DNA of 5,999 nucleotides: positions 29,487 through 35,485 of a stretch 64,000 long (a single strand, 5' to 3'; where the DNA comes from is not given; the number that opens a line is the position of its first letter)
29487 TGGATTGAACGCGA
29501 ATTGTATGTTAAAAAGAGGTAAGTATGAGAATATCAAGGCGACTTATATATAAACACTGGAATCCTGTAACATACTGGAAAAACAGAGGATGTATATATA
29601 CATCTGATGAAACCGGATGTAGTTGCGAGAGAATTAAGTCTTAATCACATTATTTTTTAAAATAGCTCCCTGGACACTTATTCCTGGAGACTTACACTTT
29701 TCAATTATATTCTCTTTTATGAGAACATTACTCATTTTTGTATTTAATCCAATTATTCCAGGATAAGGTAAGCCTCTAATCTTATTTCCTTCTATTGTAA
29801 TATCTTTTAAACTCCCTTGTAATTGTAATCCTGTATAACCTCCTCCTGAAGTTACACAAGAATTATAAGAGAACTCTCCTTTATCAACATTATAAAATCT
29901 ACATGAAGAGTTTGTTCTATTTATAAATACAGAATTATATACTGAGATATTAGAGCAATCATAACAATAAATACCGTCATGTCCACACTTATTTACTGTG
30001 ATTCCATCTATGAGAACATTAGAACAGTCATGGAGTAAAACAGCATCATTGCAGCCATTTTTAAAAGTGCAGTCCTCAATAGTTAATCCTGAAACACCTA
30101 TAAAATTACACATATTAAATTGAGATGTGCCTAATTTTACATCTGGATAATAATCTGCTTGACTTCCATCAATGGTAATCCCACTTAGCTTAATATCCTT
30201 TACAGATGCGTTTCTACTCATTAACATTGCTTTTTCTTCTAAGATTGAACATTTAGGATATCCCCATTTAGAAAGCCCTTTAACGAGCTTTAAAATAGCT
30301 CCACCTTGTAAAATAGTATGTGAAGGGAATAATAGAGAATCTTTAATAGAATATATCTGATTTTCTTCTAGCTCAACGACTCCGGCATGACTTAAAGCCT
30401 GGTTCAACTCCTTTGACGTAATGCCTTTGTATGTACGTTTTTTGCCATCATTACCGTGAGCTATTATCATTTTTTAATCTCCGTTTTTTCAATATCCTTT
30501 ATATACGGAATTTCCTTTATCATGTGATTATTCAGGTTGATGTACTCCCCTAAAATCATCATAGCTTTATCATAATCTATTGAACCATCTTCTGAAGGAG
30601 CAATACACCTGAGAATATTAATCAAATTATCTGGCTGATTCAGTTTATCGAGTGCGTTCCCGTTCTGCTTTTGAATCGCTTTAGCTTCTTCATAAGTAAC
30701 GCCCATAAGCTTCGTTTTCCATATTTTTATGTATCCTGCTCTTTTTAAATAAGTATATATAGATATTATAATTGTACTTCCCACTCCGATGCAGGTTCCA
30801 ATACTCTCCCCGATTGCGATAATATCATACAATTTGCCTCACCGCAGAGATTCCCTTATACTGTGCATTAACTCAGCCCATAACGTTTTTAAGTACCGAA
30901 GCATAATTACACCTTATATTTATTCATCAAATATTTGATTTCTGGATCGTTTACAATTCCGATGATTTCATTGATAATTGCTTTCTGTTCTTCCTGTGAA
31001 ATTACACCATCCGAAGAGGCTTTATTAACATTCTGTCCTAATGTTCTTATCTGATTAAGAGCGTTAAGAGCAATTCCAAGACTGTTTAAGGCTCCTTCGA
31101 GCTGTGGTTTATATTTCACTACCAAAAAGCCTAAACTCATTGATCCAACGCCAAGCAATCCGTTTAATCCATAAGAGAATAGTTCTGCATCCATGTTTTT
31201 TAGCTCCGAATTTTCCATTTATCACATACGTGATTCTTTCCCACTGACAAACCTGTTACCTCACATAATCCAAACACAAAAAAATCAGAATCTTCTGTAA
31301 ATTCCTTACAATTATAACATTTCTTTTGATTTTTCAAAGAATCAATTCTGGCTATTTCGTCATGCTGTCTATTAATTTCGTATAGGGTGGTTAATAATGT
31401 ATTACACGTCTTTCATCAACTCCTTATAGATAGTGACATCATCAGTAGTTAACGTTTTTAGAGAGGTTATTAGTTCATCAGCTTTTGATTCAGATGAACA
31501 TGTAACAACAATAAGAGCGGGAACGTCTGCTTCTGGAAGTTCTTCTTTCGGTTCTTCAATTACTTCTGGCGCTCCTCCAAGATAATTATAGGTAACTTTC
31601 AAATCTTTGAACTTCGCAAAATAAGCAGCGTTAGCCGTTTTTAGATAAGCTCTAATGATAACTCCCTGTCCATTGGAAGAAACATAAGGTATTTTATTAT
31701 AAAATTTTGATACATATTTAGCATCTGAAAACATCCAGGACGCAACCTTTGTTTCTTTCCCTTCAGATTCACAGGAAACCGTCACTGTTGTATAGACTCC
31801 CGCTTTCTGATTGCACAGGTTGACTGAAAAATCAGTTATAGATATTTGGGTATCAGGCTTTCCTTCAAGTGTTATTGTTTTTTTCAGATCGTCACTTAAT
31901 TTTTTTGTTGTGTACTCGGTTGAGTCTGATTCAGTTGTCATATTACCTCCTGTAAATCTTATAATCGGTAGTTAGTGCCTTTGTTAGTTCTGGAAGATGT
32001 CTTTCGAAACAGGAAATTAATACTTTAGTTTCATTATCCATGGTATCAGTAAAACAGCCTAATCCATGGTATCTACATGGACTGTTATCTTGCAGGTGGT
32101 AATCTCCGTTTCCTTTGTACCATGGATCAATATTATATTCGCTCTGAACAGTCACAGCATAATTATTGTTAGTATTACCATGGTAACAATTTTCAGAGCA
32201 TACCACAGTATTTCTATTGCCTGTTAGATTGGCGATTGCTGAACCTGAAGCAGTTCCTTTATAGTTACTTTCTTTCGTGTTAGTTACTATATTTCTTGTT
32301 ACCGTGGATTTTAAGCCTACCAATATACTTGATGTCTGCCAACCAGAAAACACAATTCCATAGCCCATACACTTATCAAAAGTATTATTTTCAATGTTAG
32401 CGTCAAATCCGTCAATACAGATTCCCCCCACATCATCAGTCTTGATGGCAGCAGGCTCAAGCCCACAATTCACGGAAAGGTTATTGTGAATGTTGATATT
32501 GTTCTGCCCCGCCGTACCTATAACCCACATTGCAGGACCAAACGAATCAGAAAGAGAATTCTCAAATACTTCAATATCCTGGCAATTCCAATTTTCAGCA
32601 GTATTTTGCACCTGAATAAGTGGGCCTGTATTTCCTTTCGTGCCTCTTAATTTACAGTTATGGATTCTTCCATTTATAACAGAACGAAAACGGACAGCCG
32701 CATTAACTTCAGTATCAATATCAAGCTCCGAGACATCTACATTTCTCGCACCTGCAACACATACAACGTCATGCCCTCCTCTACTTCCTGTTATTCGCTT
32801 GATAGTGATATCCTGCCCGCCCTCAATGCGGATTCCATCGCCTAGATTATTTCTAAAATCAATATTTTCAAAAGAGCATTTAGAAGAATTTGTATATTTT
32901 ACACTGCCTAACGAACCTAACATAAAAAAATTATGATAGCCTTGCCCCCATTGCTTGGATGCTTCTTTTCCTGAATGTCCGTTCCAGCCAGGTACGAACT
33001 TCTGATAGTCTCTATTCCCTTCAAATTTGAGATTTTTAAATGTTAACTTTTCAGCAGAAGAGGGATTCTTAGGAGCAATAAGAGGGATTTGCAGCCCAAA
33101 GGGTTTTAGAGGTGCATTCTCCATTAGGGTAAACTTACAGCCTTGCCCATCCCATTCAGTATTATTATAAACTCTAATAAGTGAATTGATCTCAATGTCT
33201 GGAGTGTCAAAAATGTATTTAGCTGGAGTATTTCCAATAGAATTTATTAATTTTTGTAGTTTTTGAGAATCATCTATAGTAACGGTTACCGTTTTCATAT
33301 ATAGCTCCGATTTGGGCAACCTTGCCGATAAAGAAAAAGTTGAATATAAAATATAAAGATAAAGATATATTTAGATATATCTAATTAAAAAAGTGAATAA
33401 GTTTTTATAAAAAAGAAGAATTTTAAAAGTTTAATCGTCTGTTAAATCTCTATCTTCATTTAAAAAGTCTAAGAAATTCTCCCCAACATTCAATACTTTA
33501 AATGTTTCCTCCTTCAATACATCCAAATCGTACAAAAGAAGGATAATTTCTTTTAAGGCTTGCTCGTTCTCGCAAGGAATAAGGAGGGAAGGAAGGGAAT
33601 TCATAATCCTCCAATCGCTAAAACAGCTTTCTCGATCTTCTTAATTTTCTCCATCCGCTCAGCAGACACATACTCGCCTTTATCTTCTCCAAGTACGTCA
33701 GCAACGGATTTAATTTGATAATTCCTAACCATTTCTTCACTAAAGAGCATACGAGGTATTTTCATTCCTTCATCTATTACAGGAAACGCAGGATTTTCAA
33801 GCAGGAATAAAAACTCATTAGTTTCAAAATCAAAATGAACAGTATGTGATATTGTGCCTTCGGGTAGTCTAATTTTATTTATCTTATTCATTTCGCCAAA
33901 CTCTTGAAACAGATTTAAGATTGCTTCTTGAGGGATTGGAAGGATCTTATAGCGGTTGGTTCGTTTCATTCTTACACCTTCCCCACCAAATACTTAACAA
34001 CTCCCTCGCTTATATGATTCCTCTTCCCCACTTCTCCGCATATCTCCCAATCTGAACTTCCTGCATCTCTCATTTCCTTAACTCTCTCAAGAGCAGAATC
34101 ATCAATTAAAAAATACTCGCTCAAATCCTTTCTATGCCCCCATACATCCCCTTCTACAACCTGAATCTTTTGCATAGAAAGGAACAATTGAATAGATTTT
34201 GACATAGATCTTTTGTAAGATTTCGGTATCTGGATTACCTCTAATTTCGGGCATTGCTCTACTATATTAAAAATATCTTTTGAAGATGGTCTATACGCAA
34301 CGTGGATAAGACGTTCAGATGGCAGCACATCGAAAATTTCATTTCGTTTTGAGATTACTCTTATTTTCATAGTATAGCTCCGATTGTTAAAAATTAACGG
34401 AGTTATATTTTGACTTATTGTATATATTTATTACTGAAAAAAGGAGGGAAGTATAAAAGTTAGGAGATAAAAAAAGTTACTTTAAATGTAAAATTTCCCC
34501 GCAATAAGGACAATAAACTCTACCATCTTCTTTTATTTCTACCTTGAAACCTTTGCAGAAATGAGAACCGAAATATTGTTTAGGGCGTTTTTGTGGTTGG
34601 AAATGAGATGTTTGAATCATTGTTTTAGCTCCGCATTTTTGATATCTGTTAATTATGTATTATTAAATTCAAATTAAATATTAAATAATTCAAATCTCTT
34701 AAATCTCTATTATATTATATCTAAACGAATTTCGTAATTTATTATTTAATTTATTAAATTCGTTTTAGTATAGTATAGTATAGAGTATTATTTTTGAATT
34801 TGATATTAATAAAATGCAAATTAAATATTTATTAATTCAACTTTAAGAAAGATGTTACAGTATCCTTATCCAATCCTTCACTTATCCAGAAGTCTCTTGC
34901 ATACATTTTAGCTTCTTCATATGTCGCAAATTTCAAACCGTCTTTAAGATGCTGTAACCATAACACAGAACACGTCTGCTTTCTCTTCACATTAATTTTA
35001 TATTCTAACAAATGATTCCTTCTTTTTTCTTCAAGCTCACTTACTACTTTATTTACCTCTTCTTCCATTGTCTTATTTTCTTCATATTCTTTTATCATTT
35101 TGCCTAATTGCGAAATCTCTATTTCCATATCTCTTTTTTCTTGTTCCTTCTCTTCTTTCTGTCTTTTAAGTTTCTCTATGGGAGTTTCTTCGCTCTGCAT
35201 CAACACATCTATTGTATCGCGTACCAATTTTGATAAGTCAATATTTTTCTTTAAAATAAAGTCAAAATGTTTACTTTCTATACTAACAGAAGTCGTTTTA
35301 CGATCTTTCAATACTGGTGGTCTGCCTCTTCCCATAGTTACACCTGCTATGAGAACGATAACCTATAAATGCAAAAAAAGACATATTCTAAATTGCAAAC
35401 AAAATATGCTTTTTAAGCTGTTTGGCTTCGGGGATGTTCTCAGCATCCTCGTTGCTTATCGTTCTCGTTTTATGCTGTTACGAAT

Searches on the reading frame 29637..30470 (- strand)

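Call 8: search_protein_families(library=pfam, proteins=[window:29637-30470:-], max_evalue=0.001)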
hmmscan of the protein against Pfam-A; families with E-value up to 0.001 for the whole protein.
window:29637-30470:- (278 aa): 2 families
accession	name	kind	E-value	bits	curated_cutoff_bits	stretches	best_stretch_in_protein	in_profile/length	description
PF13229.12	Beta_helix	-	5.2e-23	81.8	25.9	2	125-269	7-147/158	Right handed beta helix region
PF05048.19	NosD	-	3.2e-08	33.7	23.6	2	120-266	18-155/212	Periplasmic copper-binding protein (NosD)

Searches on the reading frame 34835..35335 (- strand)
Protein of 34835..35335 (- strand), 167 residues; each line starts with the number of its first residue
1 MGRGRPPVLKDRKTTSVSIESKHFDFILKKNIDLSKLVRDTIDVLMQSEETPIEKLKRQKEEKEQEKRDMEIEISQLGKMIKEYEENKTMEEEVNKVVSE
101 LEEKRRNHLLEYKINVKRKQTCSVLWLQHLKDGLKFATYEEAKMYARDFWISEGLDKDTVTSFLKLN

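Call 56: search_protein_families(library=pfam, proteins=[window:34835-35335:-], max_evalue=0.01)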
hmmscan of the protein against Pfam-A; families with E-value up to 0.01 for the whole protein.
window:34835-35335:- (167 aa): 1 family
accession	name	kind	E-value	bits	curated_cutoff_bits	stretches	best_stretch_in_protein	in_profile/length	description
PF04857.26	CAF1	-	0.00047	20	24.2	1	12-101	96-184/320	CAF1 family ribonuclease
